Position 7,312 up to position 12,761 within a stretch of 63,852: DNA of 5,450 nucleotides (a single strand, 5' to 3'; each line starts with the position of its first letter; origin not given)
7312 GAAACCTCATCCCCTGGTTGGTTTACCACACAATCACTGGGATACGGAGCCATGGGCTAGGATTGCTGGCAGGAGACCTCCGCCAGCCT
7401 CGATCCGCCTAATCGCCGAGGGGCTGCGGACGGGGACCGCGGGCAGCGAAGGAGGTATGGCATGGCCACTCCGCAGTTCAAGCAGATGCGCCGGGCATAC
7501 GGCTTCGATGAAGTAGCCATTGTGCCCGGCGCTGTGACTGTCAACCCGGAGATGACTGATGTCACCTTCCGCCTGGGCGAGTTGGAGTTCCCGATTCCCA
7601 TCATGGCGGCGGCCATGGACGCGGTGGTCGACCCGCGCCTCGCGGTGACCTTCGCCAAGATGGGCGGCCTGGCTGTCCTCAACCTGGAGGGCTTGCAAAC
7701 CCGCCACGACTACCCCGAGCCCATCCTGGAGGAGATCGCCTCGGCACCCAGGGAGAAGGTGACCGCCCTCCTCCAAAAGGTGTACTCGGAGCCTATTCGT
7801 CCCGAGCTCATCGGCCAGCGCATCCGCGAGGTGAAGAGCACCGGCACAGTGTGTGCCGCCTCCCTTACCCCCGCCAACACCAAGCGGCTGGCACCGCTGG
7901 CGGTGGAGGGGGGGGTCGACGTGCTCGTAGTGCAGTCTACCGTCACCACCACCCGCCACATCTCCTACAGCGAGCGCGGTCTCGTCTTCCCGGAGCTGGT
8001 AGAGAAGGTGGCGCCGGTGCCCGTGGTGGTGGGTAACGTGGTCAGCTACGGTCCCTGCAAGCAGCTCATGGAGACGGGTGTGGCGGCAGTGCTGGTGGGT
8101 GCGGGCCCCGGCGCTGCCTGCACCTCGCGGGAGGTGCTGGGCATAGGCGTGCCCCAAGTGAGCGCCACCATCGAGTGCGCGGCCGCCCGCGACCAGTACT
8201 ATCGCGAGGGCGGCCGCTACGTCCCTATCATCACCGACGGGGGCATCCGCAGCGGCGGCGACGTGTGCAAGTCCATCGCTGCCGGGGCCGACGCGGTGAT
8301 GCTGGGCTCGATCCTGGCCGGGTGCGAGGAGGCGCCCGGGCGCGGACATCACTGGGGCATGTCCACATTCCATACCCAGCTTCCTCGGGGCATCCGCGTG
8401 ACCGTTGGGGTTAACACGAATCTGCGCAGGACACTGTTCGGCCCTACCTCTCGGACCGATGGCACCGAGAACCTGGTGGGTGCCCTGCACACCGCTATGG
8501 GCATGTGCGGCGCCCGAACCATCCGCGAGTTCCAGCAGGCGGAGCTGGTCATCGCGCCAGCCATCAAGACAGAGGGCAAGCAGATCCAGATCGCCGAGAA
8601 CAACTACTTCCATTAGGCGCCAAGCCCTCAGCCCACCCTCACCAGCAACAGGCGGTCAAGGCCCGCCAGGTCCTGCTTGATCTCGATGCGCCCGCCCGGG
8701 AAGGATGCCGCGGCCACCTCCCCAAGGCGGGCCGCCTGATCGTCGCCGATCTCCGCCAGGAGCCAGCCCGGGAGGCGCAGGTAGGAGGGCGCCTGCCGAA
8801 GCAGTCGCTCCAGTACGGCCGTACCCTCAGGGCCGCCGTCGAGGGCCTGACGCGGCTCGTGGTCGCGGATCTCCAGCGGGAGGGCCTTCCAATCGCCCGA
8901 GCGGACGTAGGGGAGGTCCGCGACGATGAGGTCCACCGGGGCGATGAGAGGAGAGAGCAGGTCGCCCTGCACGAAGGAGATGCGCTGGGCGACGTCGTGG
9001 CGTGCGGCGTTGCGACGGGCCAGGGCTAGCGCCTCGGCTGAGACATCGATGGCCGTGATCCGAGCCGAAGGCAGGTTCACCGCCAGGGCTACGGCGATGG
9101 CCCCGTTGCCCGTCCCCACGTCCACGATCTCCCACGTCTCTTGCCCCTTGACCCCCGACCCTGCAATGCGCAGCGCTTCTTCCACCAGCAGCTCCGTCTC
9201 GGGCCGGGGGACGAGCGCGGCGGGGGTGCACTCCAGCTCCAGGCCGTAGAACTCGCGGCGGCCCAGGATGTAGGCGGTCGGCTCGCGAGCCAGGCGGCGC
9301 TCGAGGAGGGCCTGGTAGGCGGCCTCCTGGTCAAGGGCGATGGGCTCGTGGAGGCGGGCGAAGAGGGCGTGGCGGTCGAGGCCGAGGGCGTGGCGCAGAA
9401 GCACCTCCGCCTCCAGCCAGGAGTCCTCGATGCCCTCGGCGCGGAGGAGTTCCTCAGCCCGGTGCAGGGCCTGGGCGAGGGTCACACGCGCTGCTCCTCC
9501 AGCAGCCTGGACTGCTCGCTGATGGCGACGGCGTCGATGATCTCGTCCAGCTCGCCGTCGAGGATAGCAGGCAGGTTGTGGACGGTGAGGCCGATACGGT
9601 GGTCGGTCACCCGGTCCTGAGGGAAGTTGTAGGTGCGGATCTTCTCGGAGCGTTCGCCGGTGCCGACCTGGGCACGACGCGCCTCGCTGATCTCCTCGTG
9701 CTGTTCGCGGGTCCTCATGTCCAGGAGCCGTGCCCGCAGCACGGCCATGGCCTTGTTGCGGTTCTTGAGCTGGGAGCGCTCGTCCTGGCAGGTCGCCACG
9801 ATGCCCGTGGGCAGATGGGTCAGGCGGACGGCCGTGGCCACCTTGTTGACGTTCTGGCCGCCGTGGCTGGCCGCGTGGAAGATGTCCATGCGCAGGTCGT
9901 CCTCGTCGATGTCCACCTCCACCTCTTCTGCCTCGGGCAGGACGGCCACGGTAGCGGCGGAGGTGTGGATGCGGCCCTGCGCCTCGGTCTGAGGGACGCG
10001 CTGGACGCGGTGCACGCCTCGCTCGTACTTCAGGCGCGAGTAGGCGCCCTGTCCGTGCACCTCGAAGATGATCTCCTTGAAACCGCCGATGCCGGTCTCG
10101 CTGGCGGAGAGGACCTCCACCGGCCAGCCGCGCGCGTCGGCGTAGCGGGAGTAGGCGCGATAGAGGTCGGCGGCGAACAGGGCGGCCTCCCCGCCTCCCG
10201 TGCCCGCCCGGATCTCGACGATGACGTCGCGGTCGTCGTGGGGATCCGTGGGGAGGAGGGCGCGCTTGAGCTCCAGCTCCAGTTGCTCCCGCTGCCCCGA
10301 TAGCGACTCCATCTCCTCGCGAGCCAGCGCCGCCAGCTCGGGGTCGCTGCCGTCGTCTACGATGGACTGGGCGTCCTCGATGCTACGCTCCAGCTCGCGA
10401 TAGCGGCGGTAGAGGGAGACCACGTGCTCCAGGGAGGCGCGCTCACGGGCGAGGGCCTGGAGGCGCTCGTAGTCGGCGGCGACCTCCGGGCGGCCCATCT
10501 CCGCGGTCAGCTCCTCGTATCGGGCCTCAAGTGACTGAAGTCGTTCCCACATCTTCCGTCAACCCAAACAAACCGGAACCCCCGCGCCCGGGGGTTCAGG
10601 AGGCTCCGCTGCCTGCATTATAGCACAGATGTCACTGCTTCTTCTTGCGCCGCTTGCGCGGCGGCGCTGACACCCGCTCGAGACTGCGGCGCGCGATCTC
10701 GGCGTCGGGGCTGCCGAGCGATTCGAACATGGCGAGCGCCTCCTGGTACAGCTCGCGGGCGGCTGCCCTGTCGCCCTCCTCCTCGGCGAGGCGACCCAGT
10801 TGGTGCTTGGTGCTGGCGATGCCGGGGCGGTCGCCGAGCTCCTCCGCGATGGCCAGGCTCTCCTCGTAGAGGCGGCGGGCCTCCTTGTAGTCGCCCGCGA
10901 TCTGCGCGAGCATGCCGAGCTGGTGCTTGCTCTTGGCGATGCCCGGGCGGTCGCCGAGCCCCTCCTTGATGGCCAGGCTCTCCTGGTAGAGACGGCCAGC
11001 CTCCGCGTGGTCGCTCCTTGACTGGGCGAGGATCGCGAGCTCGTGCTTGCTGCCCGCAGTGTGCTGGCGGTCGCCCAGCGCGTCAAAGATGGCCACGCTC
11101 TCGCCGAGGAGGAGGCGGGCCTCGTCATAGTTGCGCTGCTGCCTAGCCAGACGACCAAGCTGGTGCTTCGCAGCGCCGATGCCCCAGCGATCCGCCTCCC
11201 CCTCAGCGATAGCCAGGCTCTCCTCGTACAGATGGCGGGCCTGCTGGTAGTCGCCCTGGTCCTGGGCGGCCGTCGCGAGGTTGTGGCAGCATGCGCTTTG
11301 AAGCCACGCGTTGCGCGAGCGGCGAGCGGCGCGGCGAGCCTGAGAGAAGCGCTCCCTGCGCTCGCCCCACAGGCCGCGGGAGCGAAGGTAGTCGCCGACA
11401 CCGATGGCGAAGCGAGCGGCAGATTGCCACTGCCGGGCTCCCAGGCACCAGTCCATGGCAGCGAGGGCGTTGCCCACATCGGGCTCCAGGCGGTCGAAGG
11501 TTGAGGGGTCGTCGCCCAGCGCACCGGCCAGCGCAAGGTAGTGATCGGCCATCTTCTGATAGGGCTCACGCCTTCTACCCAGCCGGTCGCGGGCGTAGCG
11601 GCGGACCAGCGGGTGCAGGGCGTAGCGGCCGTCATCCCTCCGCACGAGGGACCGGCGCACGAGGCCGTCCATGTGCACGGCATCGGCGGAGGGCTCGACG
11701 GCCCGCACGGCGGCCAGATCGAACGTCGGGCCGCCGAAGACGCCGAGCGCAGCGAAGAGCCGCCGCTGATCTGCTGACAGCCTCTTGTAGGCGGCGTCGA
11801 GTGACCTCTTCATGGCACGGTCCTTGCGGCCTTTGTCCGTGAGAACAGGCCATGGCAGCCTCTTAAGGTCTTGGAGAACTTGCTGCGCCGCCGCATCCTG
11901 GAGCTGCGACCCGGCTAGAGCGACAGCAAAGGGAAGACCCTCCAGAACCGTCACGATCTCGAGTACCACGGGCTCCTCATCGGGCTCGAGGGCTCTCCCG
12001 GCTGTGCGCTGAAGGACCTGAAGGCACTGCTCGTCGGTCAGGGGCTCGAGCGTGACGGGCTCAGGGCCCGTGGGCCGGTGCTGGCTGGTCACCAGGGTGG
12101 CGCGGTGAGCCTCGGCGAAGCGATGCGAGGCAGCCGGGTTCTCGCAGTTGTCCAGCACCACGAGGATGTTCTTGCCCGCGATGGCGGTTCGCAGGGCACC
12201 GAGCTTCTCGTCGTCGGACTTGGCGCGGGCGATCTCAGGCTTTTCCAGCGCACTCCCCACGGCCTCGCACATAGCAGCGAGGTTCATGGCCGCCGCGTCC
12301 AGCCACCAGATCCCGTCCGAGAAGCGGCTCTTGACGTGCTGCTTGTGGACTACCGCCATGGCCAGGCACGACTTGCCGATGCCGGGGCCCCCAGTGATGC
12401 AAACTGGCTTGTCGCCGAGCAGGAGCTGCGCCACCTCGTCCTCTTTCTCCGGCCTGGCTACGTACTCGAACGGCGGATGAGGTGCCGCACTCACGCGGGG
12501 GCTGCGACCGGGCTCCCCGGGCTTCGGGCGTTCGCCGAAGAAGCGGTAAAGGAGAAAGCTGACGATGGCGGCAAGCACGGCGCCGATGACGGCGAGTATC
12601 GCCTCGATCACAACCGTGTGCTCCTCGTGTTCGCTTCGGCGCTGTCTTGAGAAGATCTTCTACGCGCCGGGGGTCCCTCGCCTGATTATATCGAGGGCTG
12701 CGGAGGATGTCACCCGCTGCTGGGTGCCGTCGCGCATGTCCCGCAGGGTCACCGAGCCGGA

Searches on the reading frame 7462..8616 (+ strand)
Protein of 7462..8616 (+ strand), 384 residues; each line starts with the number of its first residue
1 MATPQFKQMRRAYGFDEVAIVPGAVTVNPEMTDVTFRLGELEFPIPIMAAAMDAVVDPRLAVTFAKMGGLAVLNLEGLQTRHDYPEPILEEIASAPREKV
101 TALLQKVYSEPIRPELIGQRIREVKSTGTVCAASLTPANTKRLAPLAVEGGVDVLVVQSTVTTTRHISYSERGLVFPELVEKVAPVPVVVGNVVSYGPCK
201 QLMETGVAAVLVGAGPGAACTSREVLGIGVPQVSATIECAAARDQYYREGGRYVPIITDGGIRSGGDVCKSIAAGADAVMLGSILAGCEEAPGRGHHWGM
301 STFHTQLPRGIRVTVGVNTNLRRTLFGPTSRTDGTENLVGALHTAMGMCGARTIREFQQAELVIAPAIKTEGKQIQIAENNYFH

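Call 53: search_protein_families(library=pfam, proteins=[window:7462-8616:+], max_evalue=0.00001)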
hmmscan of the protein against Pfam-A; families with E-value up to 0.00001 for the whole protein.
window:7462-8616:+ (384 aa): 2 families
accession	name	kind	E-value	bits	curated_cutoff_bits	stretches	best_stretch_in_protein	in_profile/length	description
PF00478.31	IMPDH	-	1e-56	192.9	25.6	1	13-360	2-328/345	IMP dehydrogenase / GMP reductase domain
PF01070.24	FMN_dh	-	1.6e-10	41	24.9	1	181-284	214-304/350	FMN-dependent dehydrogenase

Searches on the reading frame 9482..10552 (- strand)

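Call 53: search_protein_families(library=pfam, proteins=[window:9482-10552:-], max_evalue=0.00001)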
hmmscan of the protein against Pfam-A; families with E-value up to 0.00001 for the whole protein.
window:9482-10552:- (356 aa): 2 families
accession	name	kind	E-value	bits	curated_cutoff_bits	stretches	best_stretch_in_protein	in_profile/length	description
PF03462.23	PCRF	-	1.9e-73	246.9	24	1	8-202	1-194/194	PCRF domain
PF00472.26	RF-1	-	1.3e-40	138.4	35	1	209-319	1-116/116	RF-1 domain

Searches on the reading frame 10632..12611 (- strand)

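Call 52: search_protein_families(library=pfam, proteins=[window:10632-12611:-], max_evalue=0.00001)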
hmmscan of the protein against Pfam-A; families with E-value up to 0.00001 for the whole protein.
window:10632-12611:- (659 aa): 8 families
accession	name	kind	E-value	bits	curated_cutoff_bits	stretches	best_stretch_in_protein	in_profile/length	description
PF13424.12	TPR_12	-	1.8e-30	105.4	30.1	3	558-631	2-77/77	Tetratricopeptide repeat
PF13374.12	TPR_10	-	1.2e-22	79.6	27.5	1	440-470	3-33/42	Tetratricopeptide repeat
PF07719.23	TPR_2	-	1.9e-15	56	27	0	441-470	3-32/34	Tetratricopeptide repeat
PF13176.12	TPR_7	-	2.4e-14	52.6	27.9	0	442-475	2-35/36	Tetratricopeptide repeat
PF24885.1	TPR_NPHP3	-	2.7e-13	50.3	100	0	543-591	123-173/239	Nephrocystin-3 TPR domain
PF00931.28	NB-ARC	-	9e-12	45.2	23.5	1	60-240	8-208/248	NB-ARC domain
PF00515.34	TPR_1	-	4.1e-08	33.2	27.8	0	441-469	3-31/34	Tetratricopeptide repeat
PF13181.12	TPR_8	-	6.2e-08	32.6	25.7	0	441-469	3-31/34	Tetratricopeptide repeat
